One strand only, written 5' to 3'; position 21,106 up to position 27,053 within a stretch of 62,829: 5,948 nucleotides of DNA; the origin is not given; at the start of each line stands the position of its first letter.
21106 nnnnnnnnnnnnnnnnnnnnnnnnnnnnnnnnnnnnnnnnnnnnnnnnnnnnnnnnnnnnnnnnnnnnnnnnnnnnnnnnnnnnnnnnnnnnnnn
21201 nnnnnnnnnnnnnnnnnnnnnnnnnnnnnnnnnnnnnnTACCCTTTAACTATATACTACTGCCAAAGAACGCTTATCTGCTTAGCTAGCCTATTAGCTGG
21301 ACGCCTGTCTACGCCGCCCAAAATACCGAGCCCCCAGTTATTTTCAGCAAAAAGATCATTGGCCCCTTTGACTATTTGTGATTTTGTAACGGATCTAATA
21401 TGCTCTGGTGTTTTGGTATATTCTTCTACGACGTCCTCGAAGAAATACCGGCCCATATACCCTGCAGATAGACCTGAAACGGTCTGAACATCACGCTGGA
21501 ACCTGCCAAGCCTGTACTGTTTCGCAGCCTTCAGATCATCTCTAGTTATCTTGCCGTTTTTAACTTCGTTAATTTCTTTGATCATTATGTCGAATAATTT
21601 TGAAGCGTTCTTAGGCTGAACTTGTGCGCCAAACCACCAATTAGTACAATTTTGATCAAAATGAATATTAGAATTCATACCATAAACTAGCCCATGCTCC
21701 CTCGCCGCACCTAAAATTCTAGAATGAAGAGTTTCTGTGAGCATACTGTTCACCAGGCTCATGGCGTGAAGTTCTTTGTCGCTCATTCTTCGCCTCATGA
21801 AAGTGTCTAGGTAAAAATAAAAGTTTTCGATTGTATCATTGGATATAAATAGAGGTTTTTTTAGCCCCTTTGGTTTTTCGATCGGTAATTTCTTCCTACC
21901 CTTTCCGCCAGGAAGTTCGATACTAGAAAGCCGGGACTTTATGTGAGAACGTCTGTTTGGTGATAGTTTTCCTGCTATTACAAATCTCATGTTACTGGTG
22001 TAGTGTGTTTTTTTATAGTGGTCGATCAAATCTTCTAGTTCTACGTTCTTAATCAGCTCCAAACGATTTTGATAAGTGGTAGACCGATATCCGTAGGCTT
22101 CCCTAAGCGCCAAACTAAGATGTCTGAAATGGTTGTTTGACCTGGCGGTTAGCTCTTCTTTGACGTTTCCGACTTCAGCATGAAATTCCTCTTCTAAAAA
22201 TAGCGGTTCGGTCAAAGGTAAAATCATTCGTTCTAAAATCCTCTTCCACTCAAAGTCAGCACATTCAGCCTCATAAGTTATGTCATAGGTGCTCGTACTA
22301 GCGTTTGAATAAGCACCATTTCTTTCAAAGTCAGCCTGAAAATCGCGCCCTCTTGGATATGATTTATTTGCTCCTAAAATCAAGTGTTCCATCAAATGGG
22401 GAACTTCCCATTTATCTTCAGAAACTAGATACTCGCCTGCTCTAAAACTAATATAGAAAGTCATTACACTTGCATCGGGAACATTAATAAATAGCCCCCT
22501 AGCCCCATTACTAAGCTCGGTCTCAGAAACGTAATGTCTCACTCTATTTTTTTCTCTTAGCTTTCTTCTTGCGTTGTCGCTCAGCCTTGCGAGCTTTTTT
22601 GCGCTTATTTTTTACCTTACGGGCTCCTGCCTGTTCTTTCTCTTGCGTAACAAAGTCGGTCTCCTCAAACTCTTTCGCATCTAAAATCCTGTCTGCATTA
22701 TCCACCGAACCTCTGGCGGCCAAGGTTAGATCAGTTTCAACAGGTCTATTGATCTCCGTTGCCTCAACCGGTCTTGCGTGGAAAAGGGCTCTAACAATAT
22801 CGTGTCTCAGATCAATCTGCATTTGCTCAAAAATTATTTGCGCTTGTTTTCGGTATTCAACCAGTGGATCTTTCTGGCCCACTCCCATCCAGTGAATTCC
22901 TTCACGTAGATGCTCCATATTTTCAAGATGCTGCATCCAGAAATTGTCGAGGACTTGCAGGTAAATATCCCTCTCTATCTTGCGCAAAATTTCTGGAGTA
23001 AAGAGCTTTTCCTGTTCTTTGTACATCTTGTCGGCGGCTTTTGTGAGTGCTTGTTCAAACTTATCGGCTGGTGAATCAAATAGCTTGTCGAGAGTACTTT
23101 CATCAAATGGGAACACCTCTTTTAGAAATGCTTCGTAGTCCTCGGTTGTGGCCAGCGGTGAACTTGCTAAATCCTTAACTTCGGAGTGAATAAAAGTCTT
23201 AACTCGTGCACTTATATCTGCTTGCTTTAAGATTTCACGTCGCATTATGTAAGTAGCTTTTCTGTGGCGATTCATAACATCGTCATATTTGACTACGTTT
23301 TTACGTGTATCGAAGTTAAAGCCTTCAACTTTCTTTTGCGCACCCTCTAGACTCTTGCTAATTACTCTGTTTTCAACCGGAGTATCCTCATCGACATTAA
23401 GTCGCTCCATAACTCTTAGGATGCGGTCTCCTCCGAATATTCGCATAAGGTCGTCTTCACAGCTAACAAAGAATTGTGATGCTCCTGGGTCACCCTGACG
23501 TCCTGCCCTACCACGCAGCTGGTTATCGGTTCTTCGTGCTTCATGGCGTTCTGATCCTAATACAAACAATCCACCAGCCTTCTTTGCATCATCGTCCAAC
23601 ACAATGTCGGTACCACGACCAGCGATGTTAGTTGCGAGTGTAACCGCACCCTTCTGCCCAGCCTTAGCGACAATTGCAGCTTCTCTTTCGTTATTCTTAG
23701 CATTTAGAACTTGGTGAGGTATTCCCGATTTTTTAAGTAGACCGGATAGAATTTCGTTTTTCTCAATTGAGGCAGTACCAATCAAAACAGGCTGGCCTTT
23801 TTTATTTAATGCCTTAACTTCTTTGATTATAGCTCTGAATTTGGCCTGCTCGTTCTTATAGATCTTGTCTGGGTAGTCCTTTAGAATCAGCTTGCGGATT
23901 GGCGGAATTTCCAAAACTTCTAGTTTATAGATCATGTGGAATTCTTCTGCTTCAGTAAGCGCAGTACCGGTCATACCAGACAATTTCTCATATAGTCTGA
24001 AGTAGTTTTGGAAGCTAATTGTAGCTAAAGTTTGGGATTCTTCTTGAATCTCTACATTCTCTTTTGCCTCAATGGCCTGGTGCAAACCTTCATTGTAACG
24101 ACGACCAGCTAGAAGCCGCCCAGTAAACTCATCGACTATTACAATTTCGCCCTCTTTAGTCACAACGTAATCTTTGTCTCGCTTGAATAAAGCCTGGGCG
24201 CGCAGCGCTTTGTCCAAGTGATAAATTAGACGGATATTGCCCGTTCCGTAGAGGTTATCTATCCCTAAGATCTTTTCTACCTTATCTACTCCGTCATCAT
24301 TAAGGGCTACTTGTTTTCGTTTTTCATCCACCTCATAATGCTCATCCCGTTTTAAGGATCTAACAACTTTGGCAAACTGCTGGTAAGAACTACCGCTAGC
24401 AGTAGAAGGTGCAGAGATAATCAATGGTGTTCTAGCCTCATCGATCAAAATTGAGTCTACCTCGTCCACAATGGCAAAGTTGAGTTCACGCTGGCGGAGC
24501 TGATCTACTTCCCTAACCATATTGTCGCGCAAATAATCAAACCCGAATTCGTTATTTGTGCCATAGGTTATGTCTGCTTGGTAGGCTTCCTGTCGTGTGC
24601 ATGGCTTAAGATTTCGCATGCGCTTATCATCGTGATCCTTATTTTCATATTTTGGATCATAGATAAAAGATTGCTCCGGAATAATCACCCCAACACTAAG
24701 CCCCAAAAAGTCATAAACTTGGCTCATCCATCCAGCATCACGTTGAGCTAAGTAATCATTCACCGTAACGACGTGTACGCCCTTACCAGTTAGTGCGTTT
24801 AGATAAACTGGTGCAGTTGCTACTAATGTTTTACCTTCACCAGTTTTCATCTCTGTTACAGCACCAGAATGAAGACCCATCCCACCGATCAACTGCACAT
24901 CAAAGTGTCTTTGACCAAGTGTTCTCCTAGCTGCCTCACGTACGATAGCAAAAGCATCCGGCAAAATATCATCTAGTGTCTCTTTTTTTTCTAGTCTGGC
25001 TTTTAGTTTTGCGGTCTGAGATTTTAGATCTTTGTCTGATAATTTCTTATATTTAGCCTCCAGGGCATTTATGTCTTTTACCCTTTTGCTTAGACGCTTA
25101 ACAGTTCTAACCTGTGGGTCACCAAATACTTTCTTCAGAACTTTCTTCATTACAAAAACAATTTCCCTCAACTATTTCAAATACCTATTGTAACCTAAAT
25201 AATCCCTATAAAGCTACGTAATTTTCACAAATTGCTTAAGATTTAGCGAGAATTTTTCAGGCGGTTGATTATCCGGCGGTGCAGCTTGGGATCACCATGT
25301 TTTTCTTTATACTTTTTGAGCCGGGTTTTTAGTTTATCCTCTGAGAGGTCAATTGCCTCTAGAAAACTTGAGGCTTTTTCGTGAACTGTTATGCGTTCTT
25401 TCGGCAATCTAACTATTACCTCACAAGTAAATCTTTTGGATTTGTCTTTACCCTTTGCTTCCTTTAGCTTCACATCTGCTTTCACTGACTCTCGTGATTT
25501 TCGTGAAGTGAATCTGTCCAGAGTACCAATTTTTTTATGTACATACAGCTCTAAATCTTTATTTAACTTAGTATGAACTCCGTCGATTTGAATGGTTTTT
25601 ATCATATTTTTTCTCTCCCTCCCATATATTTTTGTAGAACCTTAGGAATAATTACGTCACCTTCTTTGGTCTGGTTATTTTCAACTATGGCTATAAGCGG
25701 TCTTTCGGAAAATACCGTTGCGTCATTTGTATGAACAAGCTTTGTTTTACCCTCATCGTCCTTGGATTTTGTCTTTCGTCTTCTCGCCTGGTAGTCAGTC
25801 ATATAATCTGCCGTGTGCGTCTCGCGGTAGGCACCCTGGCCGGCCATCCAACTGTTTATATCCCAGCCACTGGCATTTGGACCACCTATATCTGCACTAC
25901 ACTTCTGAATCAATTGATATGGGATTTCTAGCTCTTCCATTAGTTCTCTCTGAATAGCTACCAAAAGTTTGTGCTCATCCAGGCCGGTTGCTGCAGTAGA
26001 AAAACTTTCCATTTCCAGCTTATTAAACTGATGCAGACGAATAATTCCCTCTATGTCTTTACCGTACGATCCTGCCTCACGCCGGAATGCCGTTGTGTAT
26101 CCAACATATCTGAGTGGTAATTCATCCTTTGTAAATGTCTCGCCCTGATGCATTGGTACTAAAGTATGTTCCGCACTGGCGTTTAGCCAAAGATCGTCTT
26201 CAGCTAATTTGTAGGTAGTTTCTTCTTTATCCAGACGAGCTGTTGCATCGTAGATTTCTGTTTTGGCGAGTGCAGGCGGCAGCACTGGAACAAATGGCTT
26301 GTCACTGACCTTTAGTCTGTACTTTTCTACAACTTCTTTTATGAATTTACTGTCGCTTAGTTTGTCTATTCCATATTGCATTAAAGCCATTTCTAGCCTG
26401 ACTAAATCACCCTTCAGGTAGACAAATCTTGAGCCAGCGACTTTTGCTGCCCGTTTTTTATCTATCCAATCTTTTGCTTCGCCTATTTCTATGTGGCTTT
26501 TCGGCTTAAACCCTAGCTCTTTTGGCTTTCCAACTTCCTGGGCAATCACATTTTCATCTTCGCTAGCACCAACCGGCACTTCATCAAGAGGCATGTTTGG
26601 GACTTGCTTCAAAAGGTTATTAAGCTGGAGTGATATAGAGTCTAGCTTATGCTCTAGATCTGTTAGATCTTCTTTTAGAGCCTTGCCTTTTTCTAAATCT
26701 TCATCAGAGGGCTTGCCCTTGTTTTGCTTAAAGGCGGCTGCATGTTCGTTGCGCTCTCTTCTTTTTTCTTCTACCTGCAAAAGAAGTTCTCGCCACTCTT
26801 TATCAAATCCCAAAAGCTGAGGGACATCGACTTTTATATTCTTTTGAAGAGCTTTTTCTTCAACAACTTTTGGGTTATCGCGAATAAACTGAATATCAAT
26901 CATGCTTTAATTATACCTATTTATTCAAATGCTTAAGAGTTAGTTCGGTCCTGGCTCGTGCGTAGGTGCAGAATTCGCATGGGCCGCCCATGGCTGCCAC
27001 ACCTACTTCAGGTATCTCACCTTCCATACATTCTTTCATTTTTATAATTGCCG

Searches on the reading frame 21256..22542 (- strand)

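Call 87: search_protein_families(library=pfam, proteins=[window:21256-22542:-], max_evalue=1e-10)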
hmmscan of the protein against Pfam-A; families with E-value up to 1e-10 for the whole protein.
window:21256-22542:- (428 aa): 2 families
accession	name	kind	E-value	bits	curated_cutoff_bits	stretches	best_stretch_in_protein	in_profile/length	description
PF05193.26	Peptidase_M16_C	-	9.4e-18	65.2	23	1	167-342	2-179/181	Peptidase M16 inactive domain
PF00675.25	Peptidase_M16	-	1.7e-13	51.2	22.3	1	47-161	33-145/149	Insulinase (Peptidase family M16)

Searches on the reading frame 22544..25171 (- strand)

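Call 87: search_protein_families(library=pfam, proteins=[window:22544-25171:-], max_evalue=1e-10)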
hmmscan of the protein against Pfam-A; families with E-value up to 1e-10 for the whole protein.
window:22544-25171:- (875 aa): 4 families
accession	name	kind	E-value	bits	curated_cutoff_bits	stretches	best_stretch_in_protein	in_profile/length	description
PF07517.20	SecA_DEAD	-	3.2e-127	424.2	24.6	1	12-412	1-290/290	SecA DEAD-like domain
PF21090.3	P-loop_SecA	-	1.3e-71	240.9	27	2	430-529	4-103/205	SecA P-loop domain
PF07516.18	SecA_SW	-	2.1e-53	181.8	26.7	1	598-799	1-199/200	SecA Wing and Scaffold domain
PF01043.26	SecA_PP_bind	-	4.1e-41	140.4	23.5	1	261-368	4-110/110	SecA preprotein cross-linking domain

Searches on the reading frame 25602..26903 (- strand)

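Call 87: search_protein_families(library=pfam, proteins=[window:25602-26903:-], max_evalue=1e-10)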
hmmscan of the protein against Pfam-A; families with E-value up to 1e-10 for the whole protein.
window:25602-26903:- (433 aa): 2 families
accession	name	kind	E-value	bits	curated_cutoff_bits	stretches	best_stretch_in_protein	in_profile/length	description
PF00587.30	tRNA-synt_2b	-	1.5e-23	84.2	29.3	1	235-410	8-179/179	tRNA synthetase class II core domain (G, H, P, S and T)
PF02403.27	Seryl_tRNA_N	-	1.6e-21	77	28.2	1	1-105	1-108/108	Seryl-tRNA synthetase N-terminal domain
